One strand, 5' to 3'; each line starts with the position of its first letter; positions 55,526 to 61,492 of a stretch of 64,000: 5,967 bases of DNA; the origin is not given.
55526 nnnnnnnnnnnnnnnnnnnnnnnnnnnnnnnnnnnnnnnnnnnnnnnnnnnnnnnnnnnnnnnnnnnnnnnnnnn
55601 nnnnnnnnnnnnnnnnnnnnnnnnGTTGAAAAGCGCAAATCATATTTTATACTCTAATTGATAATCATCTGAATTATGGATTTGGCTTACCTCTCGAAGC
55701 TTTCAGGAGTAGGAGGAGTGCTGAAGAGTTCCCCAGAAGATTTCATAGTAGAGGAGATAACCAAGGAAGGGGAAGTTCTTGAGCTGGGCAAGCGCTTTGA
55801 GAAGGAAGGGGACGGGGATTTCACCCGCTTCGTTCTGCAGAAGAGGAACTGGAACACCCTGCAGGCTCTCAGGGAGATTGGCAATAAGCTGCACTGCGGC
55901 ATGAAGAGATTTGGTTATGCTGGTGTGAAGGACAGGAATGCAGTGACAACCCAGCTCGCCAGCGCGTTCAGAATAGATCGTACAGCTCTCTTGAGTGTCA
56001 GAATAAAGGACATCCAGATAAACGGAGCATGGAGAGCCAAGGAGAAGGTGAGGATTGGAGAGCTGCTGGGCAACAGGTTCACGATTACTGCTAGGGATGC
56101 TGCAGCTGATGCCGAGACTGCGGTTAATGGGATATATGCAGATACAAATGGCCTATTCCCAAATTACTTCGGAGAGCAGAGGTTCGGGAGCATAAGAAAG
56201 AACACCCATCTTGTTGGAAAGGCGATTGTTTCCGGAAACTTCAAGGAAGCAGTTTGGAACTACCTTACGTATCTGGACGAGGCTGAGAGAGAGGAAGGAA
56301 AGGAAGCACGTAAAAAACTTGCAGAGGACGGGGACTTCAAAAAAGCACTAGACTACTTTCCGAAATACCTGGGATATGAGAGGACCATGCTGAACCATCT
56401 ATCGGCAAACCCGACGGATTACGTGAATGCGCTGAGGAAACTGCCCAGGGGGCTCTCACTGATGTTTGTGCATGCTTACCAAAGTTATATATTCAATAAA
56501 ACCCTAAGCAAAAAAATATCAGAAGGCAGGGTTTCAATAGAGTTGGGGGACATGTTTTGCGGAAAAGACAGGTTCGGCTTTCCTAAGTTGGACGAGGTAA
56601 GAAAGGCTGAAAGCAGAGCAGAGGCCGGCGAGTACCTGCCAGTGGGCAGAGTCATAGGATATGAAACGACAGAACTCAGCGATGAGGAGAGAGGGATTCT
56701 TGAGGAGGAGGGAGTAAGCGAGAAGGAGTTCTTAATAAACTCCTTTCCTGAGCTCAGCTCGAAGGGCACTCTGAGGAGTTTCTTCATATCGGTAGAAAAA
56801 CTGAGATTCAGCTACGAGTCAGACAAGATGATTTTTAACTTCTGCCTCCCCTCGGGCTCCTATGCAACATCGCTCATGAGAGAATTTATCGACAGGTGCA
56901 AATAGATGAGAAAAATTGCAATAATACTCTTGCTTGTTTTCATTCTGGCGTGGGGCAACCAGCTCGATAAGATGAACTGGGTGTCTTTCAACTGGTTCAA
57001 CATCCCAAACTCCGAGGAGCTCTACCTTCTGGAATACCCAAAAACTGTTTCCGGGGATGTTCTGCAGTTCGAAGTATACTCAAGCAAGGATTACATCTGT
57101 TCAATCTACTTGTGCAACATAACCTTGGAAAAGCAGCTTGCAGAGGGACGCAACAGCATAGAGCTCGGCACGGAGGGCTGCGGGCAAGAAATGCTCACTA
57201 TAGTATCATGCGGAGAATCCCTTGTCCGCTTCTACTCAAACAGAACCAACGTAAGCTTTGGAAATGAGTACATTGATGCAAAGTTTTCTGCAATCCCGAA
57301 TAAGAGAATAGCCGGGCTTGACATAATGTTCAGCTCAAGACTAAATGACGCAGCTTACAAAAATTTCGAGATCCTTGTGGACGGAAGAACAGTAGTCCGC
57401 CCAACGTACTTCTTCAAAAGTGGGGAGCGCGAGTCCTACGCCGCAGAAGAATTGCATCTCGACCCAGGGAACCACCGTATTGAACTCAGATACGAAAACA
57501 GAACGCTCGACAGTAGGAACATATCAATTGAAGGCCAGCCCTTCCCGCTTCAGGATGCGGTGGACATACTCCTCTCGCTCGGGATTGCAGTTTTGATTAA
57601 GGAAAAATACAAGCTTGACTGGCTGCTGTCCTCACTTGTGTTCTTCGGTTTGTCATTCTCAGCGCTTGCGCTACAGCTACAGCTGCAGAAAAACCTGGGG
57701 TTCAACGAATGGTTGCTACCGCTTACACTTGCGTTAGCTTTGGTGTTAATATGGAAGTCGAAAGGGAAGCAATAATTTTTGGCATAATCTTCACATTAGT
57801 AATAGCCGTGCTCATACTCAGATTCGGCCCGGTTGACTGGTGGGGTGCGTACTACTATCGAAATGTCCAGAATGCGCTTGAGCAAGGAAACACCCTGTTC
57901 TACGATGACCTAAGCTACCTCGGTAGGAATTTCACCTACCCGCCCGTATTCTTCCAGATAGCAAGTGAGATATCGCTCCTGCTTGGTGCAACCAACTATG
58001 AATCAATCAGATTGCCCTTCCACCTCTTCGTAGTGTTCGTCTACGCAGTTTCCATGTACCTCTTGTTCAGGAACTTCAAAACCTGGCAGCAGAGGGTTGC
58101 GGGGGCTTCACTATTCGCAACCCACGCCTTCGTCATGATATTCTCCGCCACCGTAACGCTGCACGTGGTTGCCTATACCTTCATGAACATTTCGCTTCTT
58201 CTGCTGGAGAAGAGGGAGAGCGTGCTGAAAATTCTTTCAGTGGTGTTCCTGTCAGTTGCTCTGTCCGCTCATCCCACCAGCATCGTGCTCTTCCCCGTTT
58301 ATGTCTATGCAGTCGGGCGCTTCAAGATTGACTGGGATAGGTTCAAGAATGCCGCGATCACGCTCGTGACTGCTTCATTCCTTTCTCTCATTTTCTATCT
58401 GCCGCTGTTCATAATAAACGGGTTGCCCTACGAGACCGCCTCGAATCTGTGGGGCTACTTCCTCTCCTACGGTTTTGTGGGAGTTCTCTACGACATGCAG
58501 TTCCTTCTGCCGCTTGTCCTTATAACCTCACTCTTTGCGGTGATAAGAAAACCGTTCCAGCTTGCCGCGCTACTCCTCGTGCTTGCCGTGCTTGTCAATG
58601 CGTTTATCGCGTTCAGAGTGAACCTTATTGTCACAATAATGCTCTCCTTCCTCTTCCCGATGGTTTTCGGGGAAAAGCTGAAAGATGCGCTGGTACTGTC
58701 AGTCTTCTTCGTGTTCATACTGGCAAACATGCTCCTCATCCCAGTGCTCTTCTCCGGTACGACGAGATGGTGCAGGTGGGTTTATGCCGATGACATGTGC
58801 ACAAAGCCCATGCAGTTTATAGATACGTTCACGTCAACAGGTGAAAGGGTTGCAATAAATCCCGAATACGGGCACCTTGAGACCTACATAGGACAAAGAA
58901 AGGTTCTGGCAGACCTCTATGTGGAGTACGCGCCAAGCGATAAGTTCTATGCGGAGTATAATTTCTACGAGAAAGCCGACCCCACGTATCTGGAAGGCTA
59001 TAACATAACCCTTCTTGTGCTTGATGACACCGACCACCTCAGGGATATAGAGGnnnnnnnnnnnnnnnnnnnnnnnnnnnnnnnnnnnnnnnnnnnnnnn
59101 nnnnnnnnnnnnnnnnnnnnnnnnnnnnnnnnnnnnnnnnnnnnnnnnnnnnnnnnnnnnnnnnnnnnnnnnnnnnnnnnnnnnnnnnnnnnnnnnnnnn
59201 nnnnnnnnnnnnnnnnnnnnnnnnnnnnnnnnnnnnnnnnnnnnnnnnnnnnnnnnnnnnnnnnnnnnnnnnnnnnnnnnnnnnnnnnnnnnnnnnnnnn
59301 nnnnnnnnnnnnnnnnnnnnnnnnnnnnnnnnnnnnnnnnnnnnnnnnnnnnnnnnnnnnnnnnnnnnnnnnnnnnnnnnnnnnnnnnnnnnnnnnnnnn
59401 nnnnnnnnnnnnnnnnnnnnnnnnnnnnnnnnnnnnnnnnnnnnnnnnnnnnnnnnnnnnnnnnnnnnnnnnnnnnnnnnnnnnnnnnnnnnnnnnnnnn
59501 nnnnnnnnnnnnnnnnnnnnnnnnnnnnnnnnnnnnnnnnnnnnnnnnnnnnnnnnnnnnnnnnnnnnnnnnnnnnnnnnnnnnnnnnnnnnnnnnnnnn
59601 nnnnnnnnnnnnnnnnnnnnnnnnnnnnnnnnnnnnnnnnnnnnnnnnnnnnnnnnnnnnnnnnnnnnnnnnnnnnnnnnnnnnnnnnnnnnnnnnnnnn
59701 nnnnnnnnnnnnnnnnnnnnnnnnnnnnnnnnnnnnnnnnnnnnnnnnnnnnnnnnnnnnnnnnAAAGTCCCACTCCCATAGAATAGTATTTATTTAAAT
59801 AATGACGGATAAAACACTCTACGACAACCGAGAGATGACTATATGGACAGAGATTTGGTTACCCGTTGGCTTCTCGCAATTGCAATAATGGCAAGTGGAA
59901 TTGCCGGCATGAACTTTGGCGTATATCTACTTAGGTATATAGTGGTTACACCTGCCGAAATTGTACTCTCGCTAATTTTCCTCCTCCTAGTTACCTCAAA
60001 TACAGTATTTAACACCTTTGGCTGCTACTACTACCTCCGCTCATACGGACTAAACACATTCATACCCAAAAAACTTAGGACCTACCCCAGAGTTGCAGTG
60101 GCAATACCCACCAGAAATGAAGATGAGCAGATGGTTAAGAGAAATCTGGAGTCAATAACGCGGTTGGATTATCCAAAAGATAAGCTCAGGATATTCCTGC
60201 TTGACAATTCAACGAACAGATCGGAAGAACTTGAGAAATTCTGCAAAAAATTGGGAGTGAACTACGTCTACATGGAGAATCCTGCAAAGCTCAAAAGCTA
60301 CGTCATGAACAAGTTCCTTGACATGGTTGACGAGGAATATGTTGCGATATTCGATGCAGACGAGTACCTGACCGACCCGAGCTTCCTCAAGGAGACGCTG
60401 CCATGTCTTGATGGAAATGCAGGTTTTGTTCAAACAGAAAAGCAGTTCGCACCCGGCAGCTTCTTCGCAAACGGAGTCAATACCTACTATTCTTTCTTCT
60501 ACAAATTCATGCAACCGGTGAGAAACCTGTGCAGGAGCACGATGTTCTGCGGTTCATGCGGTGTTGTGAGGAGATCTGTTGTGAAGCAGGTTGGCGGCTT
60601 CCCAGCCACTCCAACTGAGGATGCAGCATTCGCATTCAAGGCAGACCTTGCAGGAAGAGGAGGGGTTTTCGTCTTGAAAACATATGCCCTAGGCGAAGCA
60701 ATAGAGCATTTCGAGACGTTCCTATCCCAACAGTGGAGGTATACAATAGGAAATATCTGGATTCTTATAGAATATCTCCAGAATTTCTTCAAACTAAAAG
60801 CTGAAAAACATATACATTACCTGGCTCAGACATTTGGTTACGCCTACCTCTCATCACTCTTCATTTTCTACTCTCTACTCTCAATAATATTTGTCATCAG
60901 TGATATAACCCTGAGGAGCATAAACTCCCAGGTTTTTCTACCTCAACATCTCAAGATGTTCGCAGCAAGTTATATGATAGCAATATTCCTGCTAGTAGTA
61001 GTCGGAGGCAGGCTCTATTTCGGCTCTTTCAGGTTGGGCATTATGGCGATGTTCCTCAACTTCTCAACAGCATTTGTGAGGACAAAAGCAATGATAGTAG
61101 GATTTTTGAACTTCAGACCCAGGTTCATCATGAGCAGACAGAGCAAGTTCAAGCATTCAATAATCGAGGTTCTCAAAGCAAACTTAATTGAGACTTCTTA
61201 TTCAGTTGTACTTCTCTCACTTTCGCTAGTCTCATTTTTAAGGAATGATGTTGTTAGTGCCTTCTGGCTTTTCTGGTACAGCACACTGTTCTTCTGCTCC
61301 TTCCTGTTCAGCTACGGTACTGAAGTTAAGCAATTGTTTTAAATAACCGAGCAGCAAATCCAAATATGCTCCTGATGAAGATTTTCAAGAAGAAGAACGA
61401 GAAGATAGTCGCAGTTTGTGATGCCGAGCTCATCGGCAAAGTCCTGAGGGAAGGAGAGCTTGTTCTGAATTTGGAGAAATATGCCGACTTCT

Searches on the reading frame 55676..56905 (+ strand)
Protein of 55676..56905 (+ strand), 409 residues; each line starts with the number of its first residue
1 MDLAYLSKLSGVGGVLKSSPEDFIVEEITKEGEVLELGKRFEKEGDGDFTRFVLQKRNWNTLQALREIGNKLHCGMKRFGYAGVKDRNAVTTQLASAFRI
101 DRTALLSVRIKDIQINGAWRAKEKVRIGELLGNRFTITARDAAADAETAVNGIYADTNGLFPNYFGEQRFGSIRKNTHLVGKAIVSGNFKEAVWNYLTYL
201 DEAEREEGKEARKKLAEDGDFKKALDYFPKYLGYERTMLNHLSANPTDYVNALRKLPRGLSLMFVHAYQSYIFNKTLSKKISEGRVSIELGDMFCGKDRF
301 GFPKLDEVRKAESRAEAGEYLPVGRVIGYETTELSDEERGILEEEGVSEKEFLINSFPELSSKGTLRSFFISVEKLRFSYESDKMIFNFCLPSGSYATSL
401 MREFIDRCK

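Call 75: search_protein_families(library=pfam, max_evalue=0.00001, proteins=[window:55676-56905:+])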
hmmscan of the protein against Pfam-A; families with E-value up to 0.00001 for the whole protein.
window:55676-56905:+ (409 aa): 1 family
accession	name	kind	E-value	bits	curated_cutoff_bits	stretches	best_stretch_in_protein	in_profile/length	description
PF01142.23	TruD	-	7e-122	407.7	27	1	4-404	6-412/412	tRNA pseudouridine synthase D (TruD)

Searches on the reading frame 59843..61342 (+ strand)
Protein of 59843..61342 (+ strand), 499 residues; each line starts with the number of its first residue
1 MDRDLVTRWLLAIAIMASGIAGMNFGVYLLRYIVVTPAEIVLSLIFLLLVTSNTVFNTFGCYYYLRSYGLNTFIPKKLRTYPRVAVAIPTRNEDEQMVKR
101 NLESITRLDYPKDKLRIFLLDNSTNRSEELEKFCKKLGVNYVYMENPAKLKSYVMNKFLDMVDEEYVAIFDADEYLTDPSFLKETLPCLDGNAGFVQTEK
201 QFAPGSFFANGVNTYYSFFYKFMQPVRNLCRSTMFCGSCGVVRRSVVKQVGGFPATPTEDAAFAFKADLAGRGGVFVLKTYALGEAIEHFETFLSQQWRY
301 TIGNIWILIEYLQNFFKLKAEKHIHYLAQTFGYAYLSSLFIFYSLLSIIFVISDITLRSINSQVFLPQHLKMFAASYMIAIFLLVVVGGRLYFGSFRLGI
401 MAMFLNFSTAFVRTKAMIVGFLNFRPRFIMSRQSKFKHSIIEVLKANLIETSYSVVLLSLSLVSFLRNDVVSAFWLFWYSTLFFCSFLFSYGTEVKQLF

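Call 75: search_protein_families(library=pfam, max_evalue=0.00001, proteins=[window:59843-61342:+])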
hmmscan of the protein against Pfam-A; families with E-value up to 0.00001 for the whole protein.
window:59843-61342:+ (499 aa): 3 families
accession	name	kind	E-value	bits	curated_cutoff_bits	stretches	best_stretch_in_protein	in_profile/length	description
PF13641.12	Glyco_tranf_2_3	-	1e-15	58.8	27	1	82-280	1-207/230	Glycosyltransferase like family 2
PF00535.33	Glycos_transf_2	-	1.6e-14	54.6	23.3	1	86-250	2-167/168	Glycosyl transferase family 2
PF13632.12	Glyco_trans_2_3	-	3.1e-13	50.4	27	1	166-375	1-183/198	Glycosyl transferase family group 2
